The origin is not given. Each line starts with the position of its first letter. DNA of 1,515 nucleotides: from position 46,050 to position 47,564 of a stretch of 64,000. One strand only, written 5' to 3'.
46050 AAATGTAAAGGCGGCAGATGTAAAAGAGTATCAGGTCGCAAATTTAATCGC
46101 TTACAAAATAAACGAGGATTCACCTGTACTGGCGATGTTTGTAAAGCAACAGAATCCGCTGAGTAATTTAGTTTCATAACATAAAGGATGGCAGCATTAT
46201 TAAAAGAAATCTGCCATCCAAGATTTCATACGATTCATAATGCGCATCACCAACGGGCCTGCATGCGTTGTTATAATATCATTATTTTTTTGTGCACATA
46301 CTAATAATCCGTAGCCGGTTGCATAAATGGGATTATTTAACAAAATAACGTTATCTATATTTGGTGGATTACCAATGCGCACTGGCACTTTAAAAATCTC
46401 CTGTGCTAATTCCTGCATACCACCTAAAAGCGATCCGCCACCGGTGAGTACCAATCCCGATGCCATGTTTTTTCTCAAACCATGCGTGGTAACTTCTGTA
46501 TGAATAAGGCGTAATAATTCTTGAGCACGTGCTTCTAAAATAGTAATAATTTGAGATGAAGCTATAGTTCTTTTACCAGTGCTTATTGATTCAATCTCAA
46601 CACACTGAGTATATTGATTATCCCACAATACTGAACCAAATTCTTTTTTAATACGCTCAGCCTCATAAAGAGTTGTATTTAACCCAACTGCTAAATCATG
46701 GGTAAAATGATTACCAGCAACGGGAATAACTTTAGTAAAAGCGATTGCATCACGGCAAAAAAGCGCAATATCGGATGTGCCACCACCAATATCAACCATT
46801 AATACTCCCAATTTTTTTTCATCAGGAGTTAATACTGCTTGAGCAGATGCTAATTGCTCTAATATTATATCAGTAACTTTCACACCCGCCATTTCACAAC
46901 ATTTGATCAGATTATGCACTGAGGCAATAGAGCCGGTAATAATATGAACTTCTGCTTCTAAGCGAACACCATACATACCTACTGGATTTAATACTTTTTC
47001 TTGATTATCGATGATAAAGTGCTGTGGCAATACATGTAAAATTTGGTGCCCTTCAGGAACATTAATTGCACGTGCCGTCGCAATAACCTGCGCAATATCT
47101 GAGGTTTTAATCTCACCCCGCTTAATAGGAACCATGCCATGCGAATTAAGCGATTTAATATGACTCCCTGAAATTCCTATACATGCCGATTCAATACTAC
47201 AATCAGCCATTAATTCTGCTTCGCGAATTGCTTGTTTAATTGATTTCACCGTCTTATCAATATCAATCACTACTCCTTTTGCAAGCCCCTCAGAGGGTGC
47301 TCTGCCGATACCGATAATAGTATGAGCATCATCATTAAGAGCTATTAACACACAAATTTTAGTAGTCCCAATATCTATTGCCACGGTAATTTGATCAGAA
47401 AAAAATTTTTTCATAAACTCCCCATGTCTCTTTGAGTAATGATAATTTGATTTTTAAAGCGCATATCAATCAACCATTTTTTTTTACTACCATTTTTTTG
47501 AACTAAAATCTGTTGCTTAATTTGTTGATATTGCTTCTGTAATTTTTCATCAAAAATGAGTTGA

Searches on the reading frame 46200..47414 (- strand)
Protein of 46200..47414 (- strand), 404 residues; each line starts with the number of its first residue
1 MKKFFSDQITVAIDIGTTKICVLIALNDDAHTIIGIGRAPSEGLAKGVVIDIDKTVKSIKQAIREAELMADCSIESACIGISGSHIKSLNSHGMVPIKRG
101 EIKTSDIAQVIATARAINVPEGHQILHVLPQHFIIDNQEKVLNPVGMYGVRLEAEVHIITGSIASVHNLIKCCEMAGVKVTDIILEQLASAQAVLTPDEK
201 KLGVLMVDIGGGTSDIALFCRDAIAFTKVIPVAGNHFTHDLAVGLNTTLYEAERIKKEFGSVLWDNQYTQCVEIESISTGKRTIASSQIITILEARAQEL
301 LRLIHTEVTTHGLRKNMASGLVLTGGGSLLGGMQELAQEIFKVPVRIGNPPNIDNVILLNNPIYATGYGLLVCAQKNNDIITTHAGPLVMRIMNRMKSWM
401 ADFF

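Call 84: search_protein_families(library=pfam, proteins=[window:46200-47414:-], max_evalue=0.0001)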
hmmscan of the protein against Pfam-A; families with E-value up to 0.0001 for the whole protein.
window:46200-47414:- (404 aa): 5 families
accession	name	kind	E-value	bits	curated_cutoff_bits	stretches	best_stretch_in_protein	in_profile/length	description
PF14450.12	FtsA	-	3.5e-39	134.5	31.8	2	206-369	2-127/127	Cell division protein FtsA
PF02491.25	SHS2_FTSA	-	4.1e-31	107.6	25.4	1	83-160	1-79/79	SHS2 domain inserted in FTSA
PF06723.19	MreB_Mbl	-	6.9e-18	65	27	1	169-351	112-307/327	MreB/Mbl protein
PF11104.14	PilM_2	-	7e-07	28.9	27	0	166-258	138-236/340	Type IV pilus assembly protein PilM;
PF06277.17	EutA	-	4.5e-05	23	27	1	177-326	120-263/475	Ethanolamine utilisation protein EutA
